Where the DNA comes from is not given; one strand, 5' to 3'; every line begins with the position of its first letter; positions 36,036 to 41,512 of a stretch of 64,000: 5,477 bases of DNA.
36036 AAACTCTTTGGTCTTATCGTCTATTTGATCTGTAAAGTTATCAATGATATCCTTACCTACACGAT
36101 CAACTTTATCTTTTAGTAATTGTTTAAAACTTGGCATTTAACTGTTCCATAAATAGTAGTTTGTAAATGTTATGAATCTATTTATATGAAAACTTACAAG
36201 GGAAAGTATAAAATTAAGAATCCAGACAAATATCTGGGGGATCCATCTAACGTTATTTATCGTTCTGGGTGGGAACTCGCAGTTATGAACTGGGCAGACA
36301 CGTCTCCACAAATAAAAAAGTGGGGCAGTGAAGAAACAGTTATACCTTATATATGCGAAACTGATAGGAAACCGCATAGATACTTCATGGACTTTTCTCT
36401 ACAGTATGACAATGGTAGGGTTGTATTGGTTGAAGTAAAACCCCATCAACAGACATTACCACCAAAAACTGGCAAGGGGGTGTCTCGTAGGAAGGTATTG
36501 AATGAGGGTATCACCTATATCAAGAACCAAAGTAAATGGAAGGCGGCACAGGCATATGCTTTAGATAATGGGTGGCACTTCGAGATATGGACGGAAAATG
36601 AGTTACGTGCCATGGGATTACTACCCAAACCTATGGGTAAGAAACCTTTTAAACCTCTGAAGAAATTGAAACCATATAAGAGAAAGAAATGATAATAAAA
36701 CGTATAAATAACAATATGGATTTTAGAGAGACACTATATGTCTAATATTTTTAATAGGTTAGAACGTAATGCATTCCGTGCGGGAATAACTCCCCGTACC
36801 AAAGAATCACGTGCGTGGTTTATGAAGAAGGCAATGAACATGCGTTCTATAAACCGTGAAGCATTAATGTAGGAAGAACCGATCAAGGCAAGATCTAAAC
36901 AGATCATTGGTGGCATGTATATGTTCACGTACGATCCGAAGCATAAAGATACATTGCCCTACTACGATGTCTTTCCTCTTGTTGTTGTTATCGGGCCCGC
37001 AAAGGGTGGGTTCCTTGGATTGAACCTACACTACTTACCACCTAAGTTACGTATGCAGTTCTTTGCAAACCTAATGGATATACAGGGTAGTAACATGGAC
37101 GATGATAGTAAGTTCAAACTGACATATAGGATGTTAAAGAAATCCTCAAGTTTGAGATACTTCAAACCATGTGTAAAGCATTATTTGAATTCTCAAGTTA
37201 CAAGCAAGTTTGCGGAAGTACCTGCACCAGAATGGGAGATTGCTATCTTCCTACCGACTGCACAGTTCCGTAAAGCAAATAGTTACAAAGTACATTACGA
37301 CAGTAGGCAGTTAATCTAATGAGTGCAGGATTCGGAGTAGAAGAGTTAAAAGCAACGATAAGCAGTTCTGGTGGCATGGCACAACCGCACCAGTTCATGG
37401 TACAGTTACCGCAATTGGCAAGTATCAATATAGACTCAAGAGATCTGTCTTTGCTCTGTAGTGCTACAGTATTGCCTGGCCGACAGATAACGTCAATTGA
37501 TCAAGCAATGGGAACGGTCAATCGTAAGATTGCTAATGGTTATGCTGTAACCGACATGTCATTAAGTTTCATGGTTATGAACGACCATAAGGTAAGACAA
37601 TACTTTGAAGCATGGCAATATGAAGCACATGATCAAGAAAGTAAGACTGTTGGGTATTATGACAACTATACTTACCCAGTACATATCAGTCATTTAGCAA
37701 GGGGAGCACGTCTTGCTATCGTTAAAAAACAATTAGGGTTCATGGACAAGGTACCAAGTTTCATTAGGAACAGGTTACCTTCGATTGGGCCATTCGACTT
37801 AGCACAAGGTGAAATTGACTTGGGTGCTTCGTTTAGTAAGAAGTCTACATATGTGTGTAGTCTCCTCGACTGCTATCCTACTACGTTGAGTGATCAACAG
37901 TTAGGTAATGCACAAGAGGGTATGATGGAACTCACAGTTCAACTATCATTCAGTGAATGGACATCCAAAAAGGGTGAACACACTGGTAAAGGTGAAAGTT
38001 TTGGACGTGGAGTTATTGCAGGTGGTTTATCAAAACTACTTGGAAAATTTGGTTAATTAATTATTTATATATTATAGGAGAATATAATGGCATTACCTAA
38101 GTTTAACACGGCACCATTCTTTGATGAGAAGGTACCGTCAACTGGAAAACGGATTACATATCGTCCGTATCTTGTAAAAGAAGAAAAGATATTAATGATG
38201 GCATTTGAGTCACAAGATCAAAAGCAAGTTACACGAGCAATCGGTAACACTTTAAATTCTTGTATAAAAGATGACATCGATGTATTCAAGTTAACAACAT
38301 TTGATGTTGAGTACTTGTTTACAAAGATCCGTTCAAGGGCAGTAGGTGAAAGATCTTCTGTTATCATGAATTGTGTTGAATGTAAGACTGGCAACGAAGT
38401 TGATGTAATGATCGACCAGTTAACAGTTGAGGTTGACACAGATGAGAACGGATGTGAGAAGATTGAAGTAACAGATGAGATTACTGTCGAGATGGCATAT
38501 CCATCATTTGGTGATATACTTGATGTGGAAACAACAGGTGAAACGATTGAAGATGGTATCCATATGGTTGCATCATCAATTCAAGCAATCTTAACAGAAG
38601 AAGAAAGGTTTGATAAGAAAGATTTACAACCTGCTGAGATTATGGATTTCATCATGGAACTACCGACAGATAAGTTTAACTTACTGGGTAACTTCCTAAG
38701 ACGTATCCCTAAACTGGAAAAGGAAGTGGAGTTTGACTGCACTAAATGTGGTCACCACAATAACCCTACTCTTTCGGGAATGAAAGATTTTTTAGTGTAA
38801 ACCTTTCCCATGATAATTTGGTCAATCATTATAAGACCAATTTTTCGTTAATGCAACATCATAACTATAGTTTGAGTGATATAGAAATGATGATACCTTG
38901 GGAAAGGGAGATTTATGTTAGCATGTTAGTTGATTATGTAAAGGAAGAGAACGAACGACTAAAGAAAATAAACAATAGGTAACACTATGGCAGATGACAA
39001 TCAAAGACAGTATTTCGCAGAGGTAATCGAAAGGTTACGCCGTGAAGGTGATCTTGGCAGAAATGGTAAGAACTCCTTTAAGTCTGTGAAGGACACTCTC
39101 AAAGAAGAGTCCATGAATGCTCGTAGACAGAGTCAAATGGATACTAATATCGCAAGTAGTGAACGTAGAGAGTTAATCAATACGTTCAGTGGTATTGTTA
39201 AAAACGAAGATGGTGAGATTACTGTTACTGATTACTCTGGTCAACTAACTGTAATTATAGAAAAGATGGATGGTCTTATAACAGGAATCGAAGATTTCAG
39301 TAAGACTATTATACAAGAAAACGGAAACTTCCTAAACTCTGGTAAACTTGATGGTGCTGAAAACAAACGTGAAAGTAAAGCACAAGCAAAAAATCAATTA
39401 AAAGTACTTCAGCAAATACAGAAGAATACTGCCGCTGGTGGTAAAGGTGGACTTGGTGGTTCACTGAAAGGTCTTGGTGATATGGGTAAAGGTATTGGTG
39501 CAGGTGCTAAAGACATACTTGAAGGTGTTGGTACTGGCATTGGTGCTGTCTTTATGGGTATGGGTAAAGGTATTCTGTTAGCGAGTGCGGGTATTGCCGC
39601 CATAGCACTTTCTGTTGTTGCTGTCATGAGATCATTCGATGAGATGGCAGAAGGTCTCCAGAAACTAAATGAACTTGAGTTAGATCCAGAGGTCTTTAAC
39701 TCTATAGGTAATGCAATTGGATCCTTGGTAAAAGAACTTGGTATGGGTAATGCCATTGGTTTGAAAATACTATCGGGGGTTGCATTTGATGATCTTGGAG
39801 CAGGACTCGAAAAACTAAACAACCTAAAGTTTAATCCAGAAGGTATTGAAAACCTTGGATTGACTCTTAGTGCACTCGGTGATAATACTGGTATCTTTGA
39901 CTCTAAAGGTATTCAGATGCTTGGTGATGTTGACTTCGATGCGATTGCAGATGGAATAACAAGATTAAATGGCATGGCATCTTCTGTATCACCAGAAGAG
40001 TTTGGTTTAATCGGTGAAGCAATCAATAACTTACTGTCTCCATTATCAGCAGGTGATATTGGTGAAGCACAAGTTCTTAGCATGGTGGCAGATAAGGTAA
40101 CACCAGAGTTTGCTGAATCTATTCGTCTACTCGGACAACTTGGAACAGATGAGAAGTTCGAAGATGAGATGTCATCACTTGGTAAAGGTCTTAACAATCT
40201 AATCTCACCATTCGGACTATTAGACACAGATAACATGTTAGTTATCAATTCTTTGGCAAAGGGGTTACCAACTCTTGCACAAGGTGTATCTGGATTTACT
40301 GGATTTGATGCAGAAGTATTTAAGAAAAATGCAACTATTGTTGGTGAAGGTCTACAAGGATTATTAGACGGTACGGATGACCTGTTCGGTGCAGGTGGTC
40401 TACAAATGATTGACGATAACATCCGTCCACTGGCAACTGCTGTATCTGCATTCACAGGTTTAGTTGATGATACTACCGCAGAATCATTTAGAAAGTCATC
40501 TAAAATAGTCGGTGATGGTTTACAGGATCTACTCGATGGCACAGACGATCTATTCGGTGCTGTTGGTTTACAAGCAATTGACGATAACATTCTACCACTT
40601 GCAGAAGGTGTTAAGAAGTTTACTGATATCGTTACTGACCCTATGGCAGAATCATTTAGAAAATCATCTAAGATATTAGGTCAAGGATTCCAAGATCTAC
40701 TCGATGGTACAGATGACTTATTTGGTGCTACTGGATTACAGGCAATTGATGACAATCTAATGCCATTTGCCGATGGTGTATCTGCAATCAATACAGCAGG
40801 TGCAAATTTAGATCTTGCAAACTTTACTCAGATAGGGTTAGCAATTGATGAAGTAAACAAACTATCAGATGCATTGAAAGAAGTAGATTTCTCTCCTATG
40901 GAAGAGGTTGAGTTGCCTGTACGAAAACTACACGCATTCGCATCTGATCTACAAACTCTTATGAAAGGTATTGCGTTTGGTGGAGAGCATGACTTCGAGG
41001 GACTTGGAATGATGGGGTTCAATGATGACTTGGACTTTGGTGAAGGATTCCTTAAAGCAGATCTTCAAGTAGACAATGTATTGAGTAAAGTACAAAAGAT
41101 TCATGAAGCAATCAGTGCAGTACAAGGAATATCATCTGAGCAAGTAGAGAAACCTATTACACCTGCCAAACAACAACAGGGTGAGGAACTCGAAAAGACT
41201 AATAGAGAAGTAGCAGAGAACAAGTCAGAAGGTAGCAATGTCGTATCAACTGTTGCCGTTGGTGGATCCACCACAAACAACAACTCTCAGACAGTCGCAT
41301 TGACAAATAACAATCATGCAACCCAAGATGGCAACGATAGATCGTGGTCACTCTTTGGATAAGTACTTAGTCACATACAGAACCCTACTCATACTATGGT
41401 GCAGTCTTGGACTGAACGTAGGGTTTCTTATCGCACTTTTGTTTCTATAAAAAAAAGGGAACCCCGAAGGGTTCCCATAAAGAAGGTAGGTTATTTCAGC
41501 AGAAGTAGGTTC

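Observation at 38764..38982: Probable programmed -1 frameshift fusing gp26 to gp51 in the tail-assembly-chaperone position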

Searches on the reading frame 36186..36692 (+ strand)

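Call 6: search_protein_families(library=pfam, proteins=[window:36186-36692:+], max_evalue=0.01)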
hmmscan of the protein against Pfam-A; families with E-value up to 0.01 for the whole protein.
window:36186-36692:+ (168 aa): 1 family
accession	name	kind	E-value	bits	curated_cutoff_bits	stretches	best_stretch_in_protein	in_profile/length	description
PF08722.17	Tn7_TnsA-like_N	-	9.9e-19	68.1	26.5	1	40-137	1-85/85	TnsA-like endonuclease N terminal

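Call 7: search_protein_families(library=phrogs, proteins=[window:36186-36692:+], max_evalue=0.01)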
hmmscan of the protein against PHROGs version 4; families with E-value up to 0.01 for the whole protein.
window:36186-36692:+ (168 aa): 4 families
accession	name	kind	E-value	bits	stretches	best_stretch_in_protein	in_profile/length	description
phrog_218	-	connector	1.5e-56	191.6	1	2-143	2-144/148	head closure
phrog_14892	-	connector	6.6e-30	104.9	1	34-144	1-114/117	head closure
phrog_15137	-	DNA, RNA and nucleotide metabolism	0.0041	17.7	1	21-87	125-189/236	endonuclease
phrog_15427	-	DNA, RNA and nucleotide metabolism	0.0056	17.3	0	25-88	164-220/270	endonuclease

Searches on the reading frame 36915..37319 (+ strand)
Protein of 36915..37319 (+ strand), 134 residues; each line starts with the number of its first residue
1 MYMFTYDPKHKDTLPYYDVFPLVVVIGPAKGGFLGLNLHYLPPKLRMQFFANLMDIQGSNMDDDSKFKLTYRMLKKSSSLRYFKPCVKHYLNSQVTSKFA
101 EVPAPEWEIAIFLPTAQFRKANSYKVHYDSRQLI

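Call 6: search_protein_families(library=pfam, proteins=[window:36915-37319:+], max_evalue=0.01)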
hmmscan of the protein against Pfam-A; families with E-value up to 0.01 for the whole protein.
window:36915-37319:+ (134 aa): 0 families

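Call 7: search_protein_families(library=phrogs, proteins=[window:36915-37319:+], max_evalue=0.01)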
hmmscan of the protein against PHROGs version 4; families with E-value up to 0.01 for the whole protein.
window:36915-37319:+ (134 aa): 1 family
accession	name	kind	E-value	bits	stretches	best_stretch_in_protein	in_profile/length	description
phrog_429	-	DNA, RNA and nucleotide metabolism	6.9e-49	167.5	1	1-129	68-195/210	DNA end protector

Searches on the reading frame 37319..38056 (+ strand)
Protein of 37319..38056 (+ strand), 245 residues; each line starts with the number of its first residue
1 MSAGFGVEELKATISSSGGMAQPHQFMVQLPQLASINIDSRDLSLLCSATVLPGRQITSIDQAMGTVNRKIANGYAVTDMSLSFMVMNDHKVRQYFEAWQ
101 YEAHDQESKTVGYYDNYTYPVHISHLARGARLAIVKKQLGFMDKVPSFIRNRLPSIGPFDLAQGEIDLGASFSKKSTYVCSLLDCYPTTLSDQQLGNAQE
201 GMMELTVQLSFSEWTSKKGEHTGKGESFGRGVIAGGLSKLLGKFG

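Call 6: search_protein_families(library=pfam, proteins=[window:37319-38056:+], max_evalue=0.01)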
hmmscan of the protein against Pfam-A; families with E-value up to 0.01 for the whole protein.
window:37319-38056:+ (245 aa): 0 families

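Call 7: search_protein_families(library=phrogs, proteins=[window:37319-38056:+], max_evalue=0.01)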
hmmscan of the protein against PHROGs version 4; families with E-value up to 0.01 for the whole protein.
window:37319-38056:+ (245 aa): 2 families
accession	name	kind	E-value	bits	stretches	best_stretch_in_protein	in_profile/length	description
phrog_45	-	tail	9.8e-32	111.5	1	1-230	72-268/350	tail tube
phrog_3629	-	tail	2.3e-15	57.5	1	39-126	72-159/313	tail tube protein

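Call 76: search_protein_families(library=ncbifam, proteins=[window:37319-38056:+], max_evalue=0.1)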
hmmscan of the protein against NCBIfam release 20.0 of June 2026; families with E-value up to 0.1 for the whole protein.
window:37319-38056:+ (245 aa): 0 families

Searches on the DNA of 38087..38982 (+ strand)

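Call 8: search_dna_similar(query=window:38087-38982:+, collection=phages, mode=distant, max_rows=40)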
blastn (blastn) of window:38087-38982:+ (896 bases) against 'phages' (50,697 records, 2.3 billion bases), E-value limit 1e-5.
Records with a match: 30; places in all: 30; records where one place covers at least 80% of the query: 0.
Best place of each record, by identity: 80-90% 9; 60-80% 21.
By first word of the organism name: Synechococcus 23; Prochlorococcus 2; Cyanophage 2; Marine 2; Pelagibacter 1.
By host as written in the record: - 13; Synechococcus sp. 5; Synechococcus sp. WH7803 2; Prochlorococcus sp. NATL1A 2; Prochlorococcus sp. NATL2A 2; Synechococcus sp. WH 7803 2; Synechococcus sp. MW02 2; Candidatus Pelagibacter ubique HTCC1062 1; and 1 more.
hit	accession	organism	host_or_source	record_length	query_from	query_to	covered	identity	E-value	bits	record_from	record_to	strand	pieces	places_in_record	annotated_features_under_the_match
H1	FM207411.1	Synechococcus phage S-RSM4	-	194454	49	811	23%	73.4%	2e-8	125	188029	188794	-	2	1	g26: base plate hub subunit | g51: base plate hub assembly catalyst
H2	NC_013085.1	Synechococcus phage S-RSM4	-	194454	49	811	23%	73.4%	2e-8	125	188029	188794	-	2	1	g26: baseplate hub | g51: baseplate hub assembly catalyst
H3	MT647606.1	Pelagibacter phage Mosig EXVC030M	Candidatus Pelagibacter ubique HTCC1062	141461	690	832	16%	69.2%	1e-6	61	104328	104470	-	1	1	putative baseplate hub assembly catalyst | putative baseplate protein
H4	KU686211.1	Synechococcus phage S-WAM2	Synechococcus sp.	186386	701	817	13%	73.5%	5e-10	73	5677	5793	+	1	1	baseplate hub subunit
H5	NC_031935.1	Synechococcus phage S-WAM2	Synechococcus sp.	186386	701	817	13%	73.5%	5e-10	73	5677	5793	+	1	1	baseplate hub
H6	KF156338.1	Synechococcus phage ACG-2014h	Synechococcus sp. WH7803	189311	701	818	13%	72.0%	8e-8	65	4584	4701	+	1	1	baseplate hub subunit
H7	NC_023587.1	Synechococcus phage ACG-2014h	Synechococcus sp. WH7803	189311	701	818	13%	72.0%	8e-8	65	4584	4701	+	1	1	baseplate hub subunit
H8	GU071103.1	Prochlorococcus phage P-SSM7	Prochlorococcus sp. NATL1A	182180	763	867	12%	74.8%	1e-6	62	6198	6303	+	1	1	gp51: gp51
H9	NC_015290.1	Prochlorococcus phage P-SSM7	Prochlorococcus sp. NATL1A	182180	763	867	12%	74.8%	1e-6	62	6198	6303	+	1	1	gp51: baseplate hub assembly catalyst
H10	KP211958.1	Cyanophage P-TIM40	Prochlorococcus sp. NATL2A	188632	744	842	11%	73.7%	3e-7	63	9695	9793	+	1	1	hypothetical protein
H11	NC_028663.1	Cyanophage P-TIM40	Prochlorococcus sp. NATL2A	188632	744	842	11%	73.7%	3e-7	63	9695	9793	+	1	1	baseplate hub assembly catalyst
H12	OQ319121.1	Synechococcus phage S-BM3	Synechococcus sp. WH 7803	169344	742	832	10%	77.4%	7e-9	69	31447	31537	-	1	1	none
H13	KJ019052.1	Synechococcus phage ACG-2014f_Syn7803C7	-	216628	744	834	10%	76.9%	2e-9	71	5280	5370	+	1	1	base plate hub assembly catalyst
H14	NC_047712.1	Synechococcus phage ACG-2014f_Syn7803C7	-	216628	744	834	10%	76.9%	2e-9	71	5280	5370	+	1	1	baseplate hub assembly catalyst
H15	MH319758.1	Marine virus AG-345-O18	single cell amplified by WGA-X; seawater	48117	752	832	9%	84.0%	7e-15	89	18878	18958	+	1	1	record has no annotation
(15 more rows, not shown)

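Call 14: get_annotated_region(hit=H4, flank=2500)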
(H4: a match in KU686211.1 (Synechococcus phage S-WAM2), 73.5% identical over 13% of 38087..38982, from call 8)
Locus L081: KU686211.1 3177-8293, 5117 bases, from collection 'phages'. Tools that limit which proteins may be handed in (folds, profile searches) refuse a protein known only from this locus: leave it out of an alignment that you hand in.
description: Synechococcus phage S-WAM2 isolate 0810PA29, complete genome.
organism: Synechococcus phage S-WAM2 (NCBI taxid 1815522)
taxonomy: Viruses; Duplodnaviria; Heunggongvirae; Uroviricota; Caudoviricetes; Kyanoviridae; Cymopoleiavirus; Cymopoleiavirus swam2
host: Synechococcus sp.; source: -; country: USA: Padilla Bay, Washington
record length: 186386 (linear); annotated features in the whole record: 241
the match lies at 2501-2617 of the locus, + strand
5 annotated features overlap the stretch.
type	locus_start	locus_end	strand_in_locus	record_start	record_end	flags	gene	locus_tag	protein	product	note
CDS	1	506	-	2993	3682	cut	-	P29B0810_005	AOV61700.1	DNA end protector protein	DNA end protector protein gp2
CDS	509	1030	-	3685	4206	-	-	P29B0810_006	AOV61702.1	head completion protein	-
CDS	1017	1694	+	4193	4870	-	-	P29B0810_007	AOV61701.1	hypothetical protein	-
CDS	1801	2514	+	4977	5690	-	-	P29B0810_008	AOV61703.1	baseplate hub subunit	-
CDS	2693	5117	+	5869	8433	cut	-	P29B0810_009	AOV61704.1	hypothetical protein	-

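Call 15: get_annotated_region(hit=H2, flank=2500)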
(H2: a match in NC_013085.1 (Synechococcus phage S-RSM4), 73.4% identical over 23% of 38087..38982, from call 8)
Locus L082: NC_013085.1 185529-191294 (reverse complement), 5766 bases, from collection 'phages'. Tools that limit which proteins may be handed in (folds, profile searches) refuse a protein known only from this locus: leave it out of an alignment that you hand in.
description: Synechococcus phage S-RSM4, complete genome.
organism: Synechococcus phage S-RSM4 (NCBI taxid 555387)
taxonomy: Viruses; Duplodnaviria; Heunggongvirae; Uroviricota; Caudoviricetes; Kyanoviridae; Gibbetvirus; Gibbetvirus rsm4
host: -; source: -; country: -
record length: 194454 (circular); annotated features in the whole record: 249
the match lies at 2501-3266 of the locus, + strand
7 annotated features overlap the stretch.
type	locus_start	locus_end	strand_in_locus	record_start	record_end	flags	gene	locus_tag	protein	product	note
CDS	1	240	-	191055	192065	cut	g48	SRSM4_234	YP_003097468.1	baseplate tail tube cap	-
CDS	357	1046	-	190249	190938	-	g2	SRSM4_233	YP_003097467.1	DNA end protector proteins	-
CDS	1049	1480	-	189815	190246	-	g4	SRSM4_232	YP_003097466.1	T4-like head completion protein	-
CDS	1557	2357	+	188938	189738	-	-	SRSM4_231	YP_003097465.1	hypothetical cyanophage protein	-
CDS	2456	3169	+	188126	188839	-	g26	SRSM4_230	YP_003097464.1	baseplate hub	-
CDS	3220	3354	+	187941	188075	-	g51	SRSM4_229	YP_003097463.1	baseplate hub assembly catalyst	-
CDS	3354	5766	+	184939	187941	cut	-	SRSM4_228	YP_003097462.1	2OG-Fe(II) oxygenase family like protein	Similar to peptidase M23 found in Prochlorococcus sp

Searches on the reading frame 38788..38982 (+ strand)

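Call 6: search_protein_families(library=pfam, proteins=[window:38788-38982:+], max_evalue=0.01)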
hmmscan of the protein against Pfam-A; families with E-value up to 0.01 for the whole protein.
window:38788-38982:+ (64 aa): 0 families

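Call 7: search_protein_families(library=phrogs, proteins=[window:38788-38982:+], max_evalue=0.01)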
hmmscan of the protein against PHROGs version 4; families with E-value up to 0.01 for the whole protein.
window:38788-38982:+ (64 aa): 3 families
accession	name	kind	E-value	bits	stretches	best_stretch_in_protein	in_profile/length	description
phrog_634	-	tail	2.2e-26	93.4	1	2-62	56-116/121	baseplate hub assembly catalyst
phrog_150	-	tail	1.9e-08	35.1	1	1-48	231-277/282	baseplate hub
phrog_23772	-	tail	0.006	17.3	1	7-60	190-244/244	baseplate protein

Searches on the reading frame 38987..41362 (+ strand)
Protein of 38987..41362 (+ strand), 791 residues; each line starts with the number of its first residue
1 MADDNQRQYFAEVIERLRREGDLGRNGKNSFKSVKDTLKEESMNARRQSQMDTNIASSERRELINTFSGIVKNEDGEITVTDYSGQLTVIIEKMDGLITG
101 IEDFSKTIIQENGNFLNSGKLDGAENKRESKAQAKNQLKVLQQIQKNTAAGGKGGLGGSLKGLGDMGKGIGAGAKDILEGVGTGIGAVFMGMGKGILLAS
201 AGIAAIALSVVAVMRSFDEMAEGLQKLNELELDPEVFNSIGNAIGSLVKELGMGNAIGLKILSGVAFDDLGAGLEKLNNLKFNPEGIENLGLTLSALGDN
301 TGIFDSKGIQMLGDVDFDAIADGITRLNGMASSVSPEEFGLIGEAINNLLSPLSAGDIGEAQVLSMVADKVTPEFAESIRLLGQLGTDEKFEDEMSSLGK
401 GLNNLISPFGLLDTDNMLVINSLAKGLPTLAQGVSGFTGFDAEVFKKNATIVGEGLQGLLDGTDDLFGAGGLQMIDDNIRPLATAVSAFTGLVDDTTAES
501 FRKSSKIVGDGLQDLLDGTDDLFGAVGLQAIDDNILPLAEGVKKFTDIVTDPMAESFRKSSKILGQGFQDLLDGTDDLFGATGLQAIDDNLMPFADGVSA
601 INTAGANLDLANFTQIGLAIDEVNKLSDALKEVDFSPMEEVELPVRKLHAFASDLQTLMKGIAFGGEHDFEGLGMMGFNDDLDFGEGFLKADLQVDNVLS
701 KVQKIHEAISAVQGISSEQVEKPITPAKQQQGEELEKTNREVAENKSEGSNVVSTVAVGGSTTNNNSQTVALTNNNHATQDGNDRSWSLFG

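Call 6: search_protein_families(library=pfam, proteins=[window:38987-41362:+], max_evalue=0.01)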
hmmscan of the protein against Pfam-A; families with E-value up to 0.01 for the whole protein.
window:38987-41362:+ (791 aa): 0 families

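Call 7: search_protein_families(library=phrogs, proteins=[window:38987-41362:+], max_evalue=0.01)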
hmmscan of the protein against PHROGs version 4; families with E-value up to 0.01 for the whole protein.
window:38987-41362:+ (791 aa): 0 families

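Call 76: search_protein_families(library=ncbifam, proteins=[window:38987-41362:+], max_evalue=0.1)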
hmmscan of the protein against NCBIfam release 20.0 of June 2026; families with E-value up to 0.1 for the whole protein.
window:38987-41362:+ (791 aa): 0 families

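Call 103: search_protein_families(library=phrogs, proteins=[window:38987-41362:+], max_evalue=1)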
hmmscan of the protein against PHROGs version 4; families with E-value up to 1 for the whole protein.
window:38987-41362:+ (791 aa): 6 families
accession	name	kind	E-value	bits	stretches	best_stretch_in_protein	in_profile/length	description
phrog_20123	-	unknown function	0.013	15.5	1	5-98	181-276/277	-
phrog_7719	-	tail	0.23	11.9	1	609-780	50-210/385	minor tail protein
phrog_17951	-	unknown function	0.24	12.9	0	519-564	45-90/98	-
phrog_29468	-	unknown function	0.31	12.3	1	70-111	34-71/86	-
phrog_29798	-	unknown function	0.58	11.5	1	91-128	40-77/91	-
phrog_7166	-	unknown function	0.89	11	0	510-527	7-24/106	-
